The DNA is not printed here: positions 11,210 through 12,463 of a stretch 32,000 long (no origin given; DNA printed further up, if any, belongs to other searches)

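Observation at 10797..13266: Uncharacterised three-gene periplasmic carrier-thiol module (MBL hydrolase / fused SoxY-SoxZ carrier / rhodanese-like Cys protein) appended to fhcBADC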

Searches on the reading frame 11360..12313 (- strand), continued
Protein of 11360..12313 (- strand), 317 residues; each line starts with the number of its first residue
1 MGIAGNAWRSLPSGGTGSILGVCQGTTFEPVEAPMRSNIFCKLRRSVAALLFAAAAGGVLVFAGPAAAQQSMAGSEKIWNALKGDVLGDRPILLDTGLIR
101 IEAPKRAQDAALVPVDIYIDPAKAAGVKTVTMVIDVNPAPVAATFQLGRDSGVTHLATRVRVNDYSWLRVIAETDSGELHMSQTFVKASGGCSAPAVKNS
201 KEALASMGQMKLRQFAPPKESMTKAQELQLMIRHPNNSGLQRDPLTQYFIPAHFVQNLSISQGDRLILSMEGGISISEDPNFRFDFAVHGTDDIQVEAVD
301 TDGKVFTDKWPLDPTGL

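Call 87: find_encoding_contigs(protein=P0411, flank=10000, max_places=1)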
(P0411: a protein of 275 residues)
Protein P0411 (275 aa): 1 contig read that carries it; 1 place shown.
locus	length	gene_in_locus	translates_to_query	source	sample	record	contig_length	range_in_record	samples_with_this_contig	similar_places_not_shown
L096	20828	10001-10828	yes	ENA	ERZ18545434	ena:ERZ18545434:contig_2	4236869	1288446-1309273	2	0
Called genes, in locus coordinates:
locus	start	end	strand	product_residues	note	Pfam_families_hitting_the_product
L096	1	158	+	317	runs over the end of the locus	-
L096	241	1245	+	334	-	PF05762:VWA_CoxE (faint), PF00092:VWA (faint), PF13519:VWA_2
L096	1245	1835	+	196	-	-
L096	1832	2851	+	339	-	-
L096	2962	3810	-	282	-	-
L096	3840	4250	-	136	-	PF13442:Cytochrome_CBB3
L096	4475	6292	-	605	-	PF01011:PQQ, PF13360:PQQ_2, PF01011:PQQ (weak)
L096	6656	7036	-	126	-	-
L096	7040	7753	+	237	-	PF11684:DUF3280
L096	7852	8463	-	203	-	PF00581:Rhodanese (weak)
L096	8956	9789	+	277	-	PF00753:Lactamase_B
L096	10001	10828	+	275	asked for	PF13501:SoxY, PF08770:SoxZ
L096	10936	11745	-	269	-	PF01061:ABC2_membrane, PF12698:ABC2_membrane_3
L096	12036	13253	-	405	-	PF13458:Peripla_BP_6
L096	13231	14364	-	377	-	PF21783:YNCE (weak), PF02239:Cytochrom_D1 (faint), PF24684:Vgb_lyase (faint), PF25174:Beta-prop_THOC3 (weak), PF22494:choice_anch_I (faint), PF10282:Lactonase (weak)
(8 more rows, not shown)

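Call 88: find_encoding_contigs(protein=P0390, flank=10000, max_places=1)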
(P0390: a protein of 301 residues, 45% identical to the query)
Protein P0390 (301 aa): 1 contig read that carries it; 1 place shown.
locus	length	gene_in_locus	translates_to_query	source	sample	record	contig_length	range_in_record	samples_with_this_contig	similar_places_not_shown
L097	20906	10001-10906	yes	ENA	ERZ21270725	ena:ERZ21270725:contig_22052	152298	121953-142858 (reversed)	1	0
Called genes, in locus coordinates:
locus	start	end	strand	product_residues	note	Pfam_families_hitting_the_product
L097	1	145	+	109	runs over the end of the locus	-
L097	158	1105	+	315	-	-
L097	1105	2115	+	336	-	PF13519:VWA_2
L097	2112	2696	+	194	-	-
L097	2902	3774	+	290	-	-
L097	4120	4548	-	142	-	-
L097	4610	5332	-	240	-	PF13442:Cytochrome_CBB3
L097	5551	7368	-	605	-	PF13570:Beta-prop_ACSF4 (faint), PF01011:PQQ, PF13360:PQQ_2, PF01011:PQQ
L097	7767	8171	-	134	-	-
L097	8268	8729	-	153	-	PF00581:Rhodanese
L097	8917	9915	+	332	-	PF00753:Lactamase_B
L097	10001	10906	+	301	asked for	PF13501:SoxY, PF08770:SoxZ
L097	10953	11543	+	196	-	PF07638:Sigma70_ECF, PF08281:Sigma70_r4_2 (weak), PF04545:Sigma70_r4 (weak)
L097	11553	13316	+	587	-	PF00069:Pkinase, PF07714:PK_Tyr_Ser-Thr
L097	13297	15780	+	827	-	PF13191:AAA_16, PF13401:AAA_22 (faint), PF13424:TPR_12 (faint)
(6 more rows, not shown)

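Call 89: find_encoding_contigs(protein=P0400, flank=10000, max_places=1)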
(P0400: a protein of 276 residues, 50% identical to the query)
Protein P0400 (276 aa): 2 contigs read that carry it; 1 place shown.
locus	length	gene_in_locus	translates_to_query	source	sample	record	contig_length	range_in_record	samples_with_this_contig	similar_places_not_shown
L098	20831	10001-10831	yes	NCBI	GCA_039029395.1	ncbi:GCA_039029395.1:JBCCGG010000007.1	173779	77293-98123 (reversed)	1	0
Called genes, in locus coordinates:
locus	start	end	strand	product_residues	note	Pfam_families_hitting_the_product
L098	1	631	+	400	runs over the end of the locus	PF13458:Peripla_BP_6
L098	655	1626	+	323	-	-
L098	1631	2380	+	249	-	PF00005:ABC_tran, PF13304:AAA_21 (faint)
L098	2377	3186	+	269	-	PF01061:ABC2_membrane, PF12679:ABC2_membrane_2, PF12698:ABC2_membrane_3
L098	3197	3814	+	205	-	-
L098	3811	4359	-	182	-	PF00581:Rhodanese (weak)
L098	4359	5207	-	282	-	PF00497:SBP_bac_3 (weak), PF13531:SBP_bac_11 (weak)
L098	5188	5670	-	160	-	PF13442:Cytochrome_CBB3 (weak)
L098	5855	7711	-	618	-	PF01011:PQQ, PF13360:PQQ_2, PF13570:Beta-prop_ACSF4 (faint), PF01011:PQQ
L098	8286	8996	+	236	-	-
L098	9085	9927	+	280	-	PF00753:Lactamase_B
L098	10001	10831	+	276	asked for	PF13501:SoxY, PF08770:SoxZ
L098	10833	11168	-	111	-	-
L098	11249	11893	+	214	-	PF00696:AA_kinase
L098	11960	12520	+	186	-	PF02441:Flavoprotein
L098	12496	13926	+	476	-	PF20123:DUF6513, PF14251:PterinBD-DUF4346 (faint)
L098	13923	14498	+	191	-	PF04289:DUF447_N, PF20766:DUF447_C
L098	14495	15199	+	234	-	PF04476:4HFCP_synth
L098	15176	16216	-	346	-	PF01968:Hydantoinase_A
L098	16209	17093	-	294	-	PF18301:preATP-grasp_3, PF02655:ATP-grasp_3, PF15632:ATPgrasp_Ter (weak)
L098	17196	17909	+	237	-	PF00977:His_biosynth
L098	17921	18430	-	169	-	PF08714:Fae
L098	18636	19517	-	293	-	PF01874:CitG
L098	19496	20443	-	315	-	PF14397:ATPgrasp_ST (faint), PF02655:ATP-grasp_3, PF08443:RimK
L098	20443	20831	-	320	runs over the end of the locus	PF02289:MCH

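Call 99: search_protein_families(library=ncbifam, proteins=[P0233, P0302, P0237, P0240, P0245, P0195, P0216], max_evalue=0.00001)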
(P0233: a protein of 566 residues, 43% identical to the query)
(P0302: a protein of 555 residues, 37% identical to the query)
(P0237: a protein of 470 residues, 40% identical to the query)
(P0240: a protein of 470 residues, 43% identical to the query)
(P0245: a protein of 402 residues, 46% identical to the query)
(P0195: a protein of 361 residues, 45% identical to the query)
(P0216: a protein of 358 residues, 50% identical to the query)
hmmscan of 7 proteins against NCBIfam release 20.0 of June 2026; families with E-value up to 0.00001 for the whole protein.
P0233 (566 aa): 13 families
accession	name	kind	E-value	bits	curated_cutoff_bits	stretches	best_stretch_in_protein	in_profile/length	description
TIGR04557.1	fuse_rel_SoxYZ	equivalog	1.5e-83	279.5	140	1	37-264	1-226/226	quinoprotein dehydrogenase-associated SoxYZ-like carrier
TIGR04559.1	SoxH_rel_PQQ_2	hypoth_equivalog_domain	7.5e-57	192.9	280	1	280-556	2-278/283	quinoprotein relay system zinc metallohydrolase 2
TIGR04558.1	SoxH_rel_PQQ_1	hypoth_equivalog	4.3e-52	177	300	1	280-562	6-284/285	quinoprotein relay system zinc metallohydrolase 1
TIGR04488.1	SoxY_true_GGCGG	equivalog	8.6e-20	71.7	125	1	52-153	51-147/149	thiosulfate oxidation carrier protein SoxY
NF033088.2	bla_subclass_B1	equivalog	1.1e-19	71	200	1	278-507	4-215/217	subclass B1 metallo-beta-lactamase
NF047974.1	blaCOR_B1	exception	6e-17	61.7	450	1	280-508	37-243/245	COR family subclass B1 metallo-beta-lactamase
NF047975.1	blaPYX_B1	exception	8.8e-17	61.3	473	2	256-389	15-144/245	PYX family subclass B1 metallo-beta-lactamase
NF047964.1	blaMYX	exception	3.2e-14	52.8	520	1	279-508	52-260/261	MYX family subclass B1 metallo-beta-lactamase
TIGR04490.1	SoxZ_true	equivalog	9.5e-14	51.1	76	1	182-266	10-95/98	thiosulfate oxidation carrier complex protein SoxZ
NF012229.1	bla_class_B_core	domain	1e-08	35.5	100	1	312-437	19-132/139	metallo-beta-lactamase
TIGR04487.1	SoxY_para_1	exception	1.3e-08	34.8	172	1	58-144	48-134/146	SoxY-related AACIE arm protein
NF000322.2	blaCcrA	exception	1.4e-07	31.3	550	1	370-510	96-241/249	CfiA family subclass B1 metallo-beta-lactamase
NF000329.2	bla_B2_CphA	exception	3.7e-06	26.8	500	1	312-507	53-246/253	CphA family subclass B2 metallo-beta-lactamase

P0302 (555 aa): 10 families
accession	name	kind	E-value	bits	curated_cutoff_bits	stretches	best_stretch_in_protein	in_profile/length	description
TIGR04557.1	fuse_rel_SoxYZ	equivalog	8.1e-69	231.4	140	1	40-263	1-226/226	quinoprotein dehydrogenase-associated SoxYZ-like carrier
TIGR04559.1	SoxH_rel_PQQ_2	hypoth_equivalog_domain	1.4e-43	149.3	280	1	272-544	3-282/283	quinoprotein relay system zinc metallohydrolase 2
TIGR04558.1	SoxH_rel_PQQ_1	hypoth_equivalog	1.5e-37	129.3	300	1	272-547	7-285/285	quinoprotein relay system zinc metallohydrolase 1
TIGR04490.1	SoxZ_true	equivalog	6.7e-18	64.4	76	1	183-266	12-96/98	thiosulfate oxidation carrier complex protein SoxZ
TIGR04488.1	SoxY_true_GGCGG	equivalog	7.8e-13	49.1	125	1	56-153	52-147/149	thiosulfate oxidation carrier protein SoxY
NF033088.2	bla_subclass_B1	equivalog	4.3e-12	46.1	200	1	272-487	7-210/217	subclass B1 metallo-beta-lactamase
NF047974.1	blaCOR_B1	exception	1.8e-10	40.5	450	1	272-370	38-140/245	COR family subclass B1 metallo-beta-lactamase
NF047975.1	blaPYX_B1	exception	1.1e-08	34.8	473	1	265-486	31-237/245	PYX family subclass B1 metallo-beta-lactamase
NF012229.1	bla_class_B_core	domain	1.9e-08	34.6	100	1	297-380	20-94/139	metallo-beta-lactamase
NF047964.1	blaMYX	exception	7.6e-07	28.7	520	0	263-369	44-156/261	MYX family subclass B1 metallo-beta-lactamase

P0237 (470 aa): 3 families
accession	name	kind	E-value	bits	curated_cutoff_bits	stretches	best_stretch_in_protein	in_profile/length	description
TIGR04557.1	fuse_rel_SoxYZ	equivalog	8.1e-76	254.3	140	1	229-458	1-226/226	quinoprotein dehydrogenase-associated SoxYZ-like carrier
TIGR04488.1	SoxY_true_GGCGG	equivalog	2.4e-15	57.3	125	1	226-344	35-147/149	thiosulfate oxidation carrier protein SoxY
TIGR04490.1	SoxZ_true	equivalog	2.4e-15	56.3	76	1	379-461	13-96/98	thiosulfate oxidation carrier complex protein SoxZ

P0240 (470 aa): 5 families
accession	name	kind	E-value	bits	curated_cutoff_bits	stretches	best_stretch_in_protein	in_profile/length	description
TIGR04557.1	fuse_rel_SoxYZ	equivalog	8.6e-75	250.9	140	1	54-277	1-225/226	quinoprotein dehydrogenase-associated SoxYZ-like carrier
TIGR03865.1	PQQ_CXXCW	subfamily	3e-48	163.9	128.05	1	300-453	10-163/167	PQQ-dependent catabolism-associated CXXCW motif protein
TIGR04488.1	SoxY_true_GGCGG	equivalog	4.8e-12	46.5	125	1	35-165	21-147/149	thiosulfate oxidation carrier protein SoxY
TIGR04490.1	SoxZ_true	equivalog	1e-11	44.6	76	1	197-279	11-94/98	thiosulfate oxidation carrier complex protein SoxZ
NF045694.1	seleno_TsoB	exception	2.5e-09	35.8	805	1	394-460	97-164/572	rhodanese/DsbD fusion-like selenoprotein TsoB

P0245 (402 aa): 4 families
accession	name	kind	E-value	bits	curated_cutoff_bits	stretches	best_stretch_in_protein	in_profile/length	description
TIGR04557.1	fuse_rel_SoxYZ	equivalog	9.5e-65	218.1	140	2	134-271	6-142/226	quinoprotein dehydrogenase-associated SoxYZ-like carrier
TIGR04488.1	SoxY_true_GGCGG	equivalog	7.4e-18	65.4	125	1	127-244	36-147/149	thiosulfate oxidation carrier protein SoxY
TIGR04490.1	SoxZ_true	equivalog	1.8e-10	40.6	76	1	314-390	14-91/98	thiosulfate oxidation carrier complex protein SoxZ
TIGR04487.1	SoxY_para_1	exception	1.9e-09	37.5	172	1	146-235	46-134/146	SoxY-related AACIE arm protein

P0195 (361 aa): 4 families
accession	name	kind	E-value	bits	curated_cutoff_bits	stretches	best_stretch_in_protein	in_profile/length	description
TIGR04557.1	fuse_rel_SoxYZ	equivalog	8.1e-78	260.8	140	1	112-347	1-226/226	quinoprotein dehydrogenase-associated SoxYZ-like carrier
TIGR04488.1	SoxY_true_GGCGG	equivalog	1e-20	74.7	125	1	81-226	7-147/149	thiosulfate oxidation carrier protein SoxY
TIGR04490.1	SoxZ_true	equivalog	1.2e-15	57.2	76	1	259-349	5-95/98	thiosulfate oxidation carrier complex protein SoxZ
TIGR04487.1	SoxY_para_1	exception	2.2e-08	34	172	1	122-216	40-133/146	SoxY-related AACIE arm protein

P0216 (358 aa): 4 families
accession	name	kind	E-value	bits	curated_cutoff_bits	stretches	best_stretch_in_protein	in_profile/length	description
TIGR04557.1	fuse_rel_SoxYZ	equivalog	4.7e-67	225.6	140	1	1-195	25-213/226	quinoprotein dehydrogenase-associated SoxYZ-like carrier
TIGR04488.1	SoxY_true_GGCGG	equivalog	9e-17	61.9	125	1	1-92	61-147/149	thiosulfate oxidation carrier protein SoxY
TIGR04487.1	SoxY_para_1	exception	3.5e-10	39.9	172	1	5-81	56-132/146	SoxY-related AACIE arm protein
TIGR04490.1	SoxZ_true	equivalog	4.5e-08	32.9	76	1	128-188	12-72/98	thiosulfate oxidation carrier complex protein SoxZ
